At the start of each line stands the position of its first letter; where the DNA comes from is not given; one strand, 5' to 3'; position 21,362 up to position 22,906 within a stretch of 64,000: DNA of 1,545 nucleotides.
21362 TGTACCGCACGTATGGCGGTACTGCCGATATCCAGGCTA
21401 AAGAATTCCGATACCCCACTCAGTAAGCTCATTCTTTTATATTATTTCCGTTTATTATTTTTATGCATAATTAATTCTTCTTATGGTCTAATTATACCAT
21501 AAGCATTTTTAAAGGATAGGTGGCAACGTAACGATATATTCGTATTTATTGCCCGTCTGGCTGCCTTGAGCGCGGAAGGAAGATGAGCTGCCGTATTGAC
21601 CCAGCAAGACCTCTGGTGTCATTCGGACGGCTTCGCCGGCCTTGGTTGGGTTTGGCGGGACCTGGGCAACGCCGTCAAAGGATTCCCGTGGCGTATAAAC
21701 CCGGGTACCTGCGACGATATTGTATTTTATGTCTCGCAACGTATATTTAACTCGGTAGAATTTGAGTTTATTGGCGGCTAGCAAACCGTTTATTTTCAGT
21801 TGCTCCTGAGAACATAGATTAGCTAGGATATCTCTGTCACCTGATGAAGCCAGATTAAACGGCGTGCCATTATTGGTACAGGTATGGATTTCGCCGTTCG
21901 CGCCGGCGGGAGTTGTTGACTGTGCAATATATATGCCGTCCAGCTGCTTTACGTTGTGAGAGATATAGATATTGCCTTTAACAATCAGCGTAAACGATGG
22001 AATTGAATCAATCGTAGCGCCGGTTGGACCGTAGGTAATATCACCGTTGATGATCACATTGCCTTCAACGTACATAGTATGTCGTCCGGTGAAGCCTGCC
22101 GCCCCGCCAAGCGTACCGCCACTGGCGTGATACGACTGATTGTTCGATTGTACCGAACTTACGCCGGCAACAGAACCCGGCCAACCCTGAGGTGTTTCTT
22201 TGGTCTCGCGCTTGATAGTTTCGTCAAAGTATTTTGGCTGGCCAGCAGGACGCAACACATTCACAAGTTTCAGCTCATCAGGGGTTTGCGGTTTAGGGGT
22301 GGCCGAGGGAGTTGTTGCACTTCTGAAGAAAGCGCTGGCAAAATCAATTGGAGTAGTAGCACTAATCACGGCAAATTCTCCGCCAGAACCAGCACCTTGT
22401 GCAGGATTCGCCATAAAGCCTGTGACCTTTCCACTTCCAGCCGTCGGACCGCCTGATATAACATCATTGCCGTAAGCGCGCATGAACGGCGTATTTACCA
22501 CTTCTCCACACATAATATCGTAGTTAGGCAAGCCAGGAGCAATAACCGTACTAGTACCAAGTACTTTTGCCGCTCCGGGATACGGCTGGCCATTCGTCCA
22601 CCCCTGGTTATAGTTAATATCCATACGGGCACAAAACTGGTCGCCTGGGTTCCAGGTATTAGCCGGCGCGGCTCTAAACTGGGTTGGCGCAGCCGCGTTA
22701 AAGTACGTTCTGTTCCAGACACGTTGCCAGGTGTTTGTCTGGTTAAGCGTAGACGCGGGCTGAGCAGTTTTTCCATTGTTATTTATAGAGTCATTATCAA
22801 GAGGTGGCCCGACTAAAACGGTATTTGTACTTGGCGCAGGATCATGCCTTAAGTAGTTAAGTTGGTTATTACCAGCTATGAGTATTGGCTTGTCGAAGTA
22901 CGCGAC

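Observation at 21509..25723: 1050-aa secreted protein of unknown fold plus a membrane-anchored chaperone-like gene placed directly at the head of the pilus locus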

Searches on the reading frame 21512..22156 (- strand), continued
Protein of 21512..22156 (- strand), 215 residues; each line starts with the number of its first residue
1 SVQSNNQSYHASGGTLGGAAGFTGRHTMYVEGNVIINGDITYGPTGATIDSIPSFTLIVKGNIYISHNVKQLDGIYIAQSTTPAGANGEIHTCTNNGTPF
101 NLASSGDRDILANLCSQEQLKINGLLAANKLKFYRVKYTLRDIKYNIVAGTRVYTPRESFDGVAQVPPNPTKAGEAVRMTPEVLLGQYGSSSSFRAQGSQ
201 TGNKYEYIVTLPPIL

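Call 84: search_protein_families(library=pfam, proteins=[L025:10545-11738:+, L025:11753-12781:+, L025:12793-13452:+, L025:13488-15173:+, L025:5859-6989:+, L046:2578-3225:+, L081:7916-9321:+, L088:4131-5636:+, L057:2970-3941:+, L081:7172-7912:+], max_evalue=0.001)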
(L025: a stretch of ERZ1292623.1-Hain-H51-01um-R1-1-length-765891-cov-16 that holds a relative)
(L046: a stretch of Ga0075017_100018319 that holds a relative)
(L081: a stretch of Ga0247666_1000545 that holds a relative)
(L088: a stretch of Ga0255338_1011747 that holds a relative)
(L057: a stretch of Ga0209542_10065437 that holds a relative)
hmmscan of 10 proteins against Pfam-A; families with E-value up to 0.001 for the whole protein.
L025:10545-11738:+ (397 aa): 1 family
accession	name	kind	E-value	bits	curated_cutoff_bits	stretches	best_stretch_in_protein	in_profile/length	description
PF07690.21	MFS_1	-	1.1e-18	67.7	33.4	1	22-344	2-341/347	Major Facilitator Superfamily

L025:11753-12781:+ (342 aa): 2 families
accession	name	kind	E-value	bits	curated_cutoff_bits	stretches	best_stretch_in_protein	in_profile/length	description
PF10432.14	bact-PGI_C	-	6e-44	150.1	24.5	1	194-342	2-151/151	Bacterial phospho-glucose isomerase C-terminal SIS domain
PF01380.27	SIS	-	2.3e-08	34.4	25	1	42-161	5-128/131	SIS domain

L025:12793-13452:+ (219 aa): 1 family
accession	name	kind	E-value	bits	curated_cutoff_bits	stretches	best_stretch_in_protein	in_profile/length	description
PF07099.16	DUF1361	-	8.1e-36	123.9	25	1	42-200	1-166/169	Protein of unknown function (DUF1361)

L025:13488-15173:+ (561 aa): 4 families
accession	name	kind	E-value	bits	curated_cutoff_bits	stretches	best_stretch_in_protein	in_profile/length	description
PF00750.26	tRNA-synt_1d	-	1.1e-30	107.2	23.3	1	104-407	17-308/349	tRNA synthetases class I (R), catalytic domain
PF05746.21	DALR_1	-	9.6e-26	90.6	22.3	1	448-561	1-117/117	DALR anticodon binding domain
PF03485.21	Arg_tRNA_synt_N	-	3.4e-21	76.1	21.5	1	5-84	3-84/85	Arginyl tRNA synthetase N terminal domain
PF00133.28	tRNA-synt_1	-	4.3e-06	26.2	22.7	0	352-396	350-392/414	tRNA synthetases class I (I, L, M and V)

L025:5859-6989:+ (376 aa): 0 families

L046:2578-3225:+ (215 aa): 0 families

L081:7916-9321:+ (468 aa): 0 families

L088:4131-5636:+ (502 aa): 0 families

L057:2970-3941:+ (323 aa): 0 families

L081:7172-7912:+ (246 aa): 4 families
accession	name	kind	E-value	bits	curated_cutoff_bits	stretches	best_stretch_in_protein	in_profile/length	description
PF00515.34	TPR_1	-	2.4e-06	27.5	27.8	0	162-187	4-29/34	Tetratricopeptide repeat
PF07719.23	TPR_2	-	2.8e-06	27.5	27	0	161-188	3-30/34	Tetratricopeptide repeat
PF13181.12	TPR_8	-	1.2e-05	25.5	25.7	0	196-221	5-30/34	Tetratricopeptide repeat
PF13414.12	TPR_11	-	0.00025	21.1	26.8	0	169-188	4-23/42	TPR repeat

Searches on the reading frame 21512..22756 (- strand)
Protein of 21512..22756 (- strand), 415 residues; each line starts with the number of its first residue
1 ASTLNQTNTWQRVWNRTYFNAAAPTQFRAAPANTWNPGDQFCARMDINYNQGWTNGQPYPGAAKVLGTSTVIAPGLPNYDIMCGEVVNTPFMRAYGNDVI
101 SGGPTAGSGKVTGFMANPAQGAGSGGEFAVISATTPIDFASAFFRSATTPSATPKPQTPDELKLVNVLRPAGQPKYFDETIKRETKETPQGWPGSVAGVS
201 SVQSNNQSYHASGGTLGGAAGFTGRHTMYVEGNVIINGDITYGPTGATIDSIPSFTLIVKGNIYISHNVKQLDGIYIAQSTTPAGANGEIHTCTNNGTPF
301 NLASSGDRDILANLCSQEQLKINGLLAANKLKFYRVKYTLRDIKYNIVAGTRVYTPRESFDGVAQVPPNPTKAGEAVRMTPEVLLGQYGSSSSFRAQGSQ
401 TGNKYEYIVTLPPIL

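Call 77: predict_structure(alignment_id=A5)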
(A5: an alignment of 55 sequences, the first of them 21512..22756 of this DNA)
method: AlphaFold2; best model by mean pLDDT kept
length: 415 residues; sequences in the alignment: 55
mean_pLDDT: 67.0   pTM: 0.63
mean pLDDT of the five models: 67.0, 66.0, 65.5, 63.6, 63.3
residues with pLDDT >= 90: 93; 70-90: 85; 50-70: 128; < 50: 109
segments of 3 or more residues with pLDDT < 50: 1-25, 51-59, 62-72, 144-151, 153-171, 360-369, 387-392, 395-411
pLDDT, mean of each block of 10 residues (from residue 1): 32 36 49 67 69 49 45 60 69 63 56 58 61 61 47 44 35 78 88 70 92 94 94 95 87 92 95 93 86 89 69 79 88 76 64 58 48 79 54 45 41 47
secondary structure, 60 per line:
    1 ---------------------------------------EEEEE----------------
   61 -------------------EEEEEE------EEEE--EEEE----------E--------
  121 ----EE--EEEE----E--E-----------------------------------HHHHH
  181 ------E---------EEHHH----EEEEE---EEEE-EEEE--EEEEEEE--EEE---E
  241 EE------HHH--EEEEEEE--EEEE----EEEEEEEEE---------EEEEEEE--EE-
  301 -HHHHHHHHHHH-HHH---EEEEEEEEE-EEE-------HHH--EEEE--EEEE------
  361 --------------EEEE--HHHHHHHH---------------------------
elements in order: E40-44 E80-85 E92-95 E98-101 E129-132 H176-180 E206-210 E214-217 E219-222 E225-231 E234-236 E240-242 E254-260 E263-266 E271-279 E289-295 H302-312 E320-328 E330-332 E345-348 E351-354 E375-378 H381-388

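Call 80: fold_search(model_id=the predicted structure, library=pdb)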
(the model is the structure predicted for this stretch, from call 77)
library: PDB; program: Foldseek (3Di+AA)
matches with E <= 10: 21; with E <= 0.001: 0
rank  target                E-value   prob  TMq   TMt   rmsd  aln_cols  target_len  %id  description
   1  6qvi_B                9.0e-01  0.30  0.18  0.15  11.9       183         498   10  Crystal structure of competence-associated pilin ComZ from Thermus thermophilus (released 2019-05-29)
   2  2bx6                  1.0e+00  0.03  0.10  0.12  15.2       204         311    9  Crystal Structure of the human Retinitis Pigmentosa protein 2 (RP2) (released 2006-01-18)
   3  6bg8_A                1.8e+00  0.08  0.21  0.32  13.0       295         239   10  Shewanella frigidimarina ice-binding protein_1 DUF3494 Domain (released 2018-03-07)
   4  7bwy_A                2.1e+00  0.03  0.14  0.24  13.1       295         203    9  Crystal structure of ice-binding protein from an Antarctic ascomycete, Antarctomyces psychrotrophicus. (released 2020-05-27)
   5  6n2b_A                2.4e+00  0.01  0.10  0.11  18.2       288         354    9  The Crystal Structure of Caldicellulosiruptor kristjanssonii Tapirin C-terminal domain (released 2018-12-19)
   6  6ria_1                5.0e+00  0.02  0.08  0.29   9.9       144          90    8  Bactofilin from Thermus thermophilus, F105R mutant crystal structure (released 2019-07-17)
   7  6pzl                  5.5e+00  0.02  0.11  0.17  14.6       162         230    8  P. mirabilis hemolysin A mutant - Q125A (released 2020-08-05)
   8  2vi0_A                6.2e+00  0.01  0.09  0.11  13.0       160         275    9  Lichenase CtLic26 in complex with a thio-oligosaccharide (released 2009-03-10)
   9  2v3g                  6.5e+00  0.01  0.09  0.12  11.8       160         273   10  Structure of a family 26 lichenase in complex with noeuromycin (released 2007-09-18)
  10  2n3d_MODEL_1_A        7.2e+00  0.01  0.08  0.24  12.4       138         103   12  Atomic structure of the cytoskeletal bactofilin BacA revealed by solid-state NMR (released 2015-12-16)
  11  5t61_C                7.2e+00  0.01  0.10  0.13  14.9       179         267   10  TUNGSTEN-CONTAINING FORMYLMETHANOFURAN DEHYDROGENASE FROM METHANOTHERMOBACTER WOLFEII, TRICLINIC FORM AT 2.55 A (released 2016-10-19)
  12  9rkv_M                7.6e+00  0.01  0.09  0.07  13.6       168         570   14  Agrobacterium phage 7-7-1 tail fibers (released 2025-12-10)
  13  6eio                  8.0e+00  0.02  0.15  0.25  13.4       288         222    8  Crystal structure of an ice binding protein from an Antarctic Biological Consortium (released 2018-03-28)
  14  6zpl_C                8.5e+00  0.01  0.09  0.11  11.2       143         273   12  Inward-open structure of human glycine transporter 1 in complex with a benzoylisoindoline inhibitor, sybody Sb_GlyT1#7 (released 2021-03-17)
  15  5hzw_A                8.5e+00  0.01  0.07  0.05  15.9       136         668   11  Crystal structure of the orphan region of human endoglin/CD105 in complex with BMP9 (released 2017-06-07)
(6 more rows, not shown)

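Call 94: fold_search(model_id=the predicted structure, library=viral)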
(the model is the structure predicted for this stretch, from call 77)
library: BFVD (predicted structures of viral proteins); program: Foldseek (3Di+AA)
matches with E <= 10: 39; with E <= 0.001: 0
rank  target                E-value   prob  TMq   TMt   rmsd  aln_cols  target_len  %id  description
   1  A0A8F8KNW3            2.7e-01  0.04  0.10  0.10  27.9       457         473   12  Uncharacterized protein [Clandestinovirus]
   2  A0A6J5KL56            7.5e-01  0.06  0.13  0.11  24.9       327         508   12  C1q domain containing protein [uncultured Caudovirales phage]
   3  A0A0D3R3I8            8.8e-01  0.03  0.09  0.20  14.7       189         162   14  Pentapeptide repeat-containing protein [Testudo hermanni ranavirus]
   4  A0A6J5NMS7            1.1e+00  0.03  0.10  0.12  23.2       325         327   14  Uncharacterized protein [uncultured Caudovirales phage]
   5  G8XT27                1.3e+00  0.01  0.08  0.08  29.4       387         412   11  Membrane protein A23 [Saimiriine betaherpesvirus 4]
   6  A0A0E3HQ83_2          1.6e+00  0.01  0.08  0.06  36.4       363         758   11  Baseplate wedge initiator [Synechococcus phage ACG-2014f]
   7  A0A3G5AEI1            1.9e+00  0.06  0.19  0.14  26.7       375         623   14  DUF3494 domain-containing protein [Hyperionvirus sp.]
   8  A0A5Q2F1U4            1.9e+00  0.01  0.09  0.06  38.4       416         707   12  Uncharacterized protein [Serratia phage JS26]
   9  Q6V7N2                2.3e+00  0.01  0.10  0.14  16.9       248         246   12  Virion-associated phage protein [Burkholderia phage Bcep22]
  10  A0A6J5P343            2.7e+00  0.02  0.10  0.15  18.5       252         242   11  Uncharacterized protein [uncultured Caudovirales phage]
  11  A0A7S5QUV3            2.7e+00  0.01  0.08  0.13  13.8       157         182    6  (no name in the UniProt tables at hand)
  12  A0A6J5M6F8            2.8e+00  0.01  0.08  0.06  29.6       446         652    9  Uncharacterized protein [uncultured Caudovirales phage]
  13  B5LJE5                3.3e+00  0.06  0.18  0.15  18.0       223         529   14  Uncharacterized protein [Mycobacterium phage Myrna]
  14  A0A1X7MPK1            3.3e+00  0.01  0.13  0.09  27.4       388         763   10  Fiber [Bottlenose dolphin adenovirus 1]
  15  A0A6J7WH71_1          4.1e+00  0.00  0.08  0.05  34.0       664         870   10  Bacteriophage T7 tail fibre protein [uncultured Caudovirales phage]
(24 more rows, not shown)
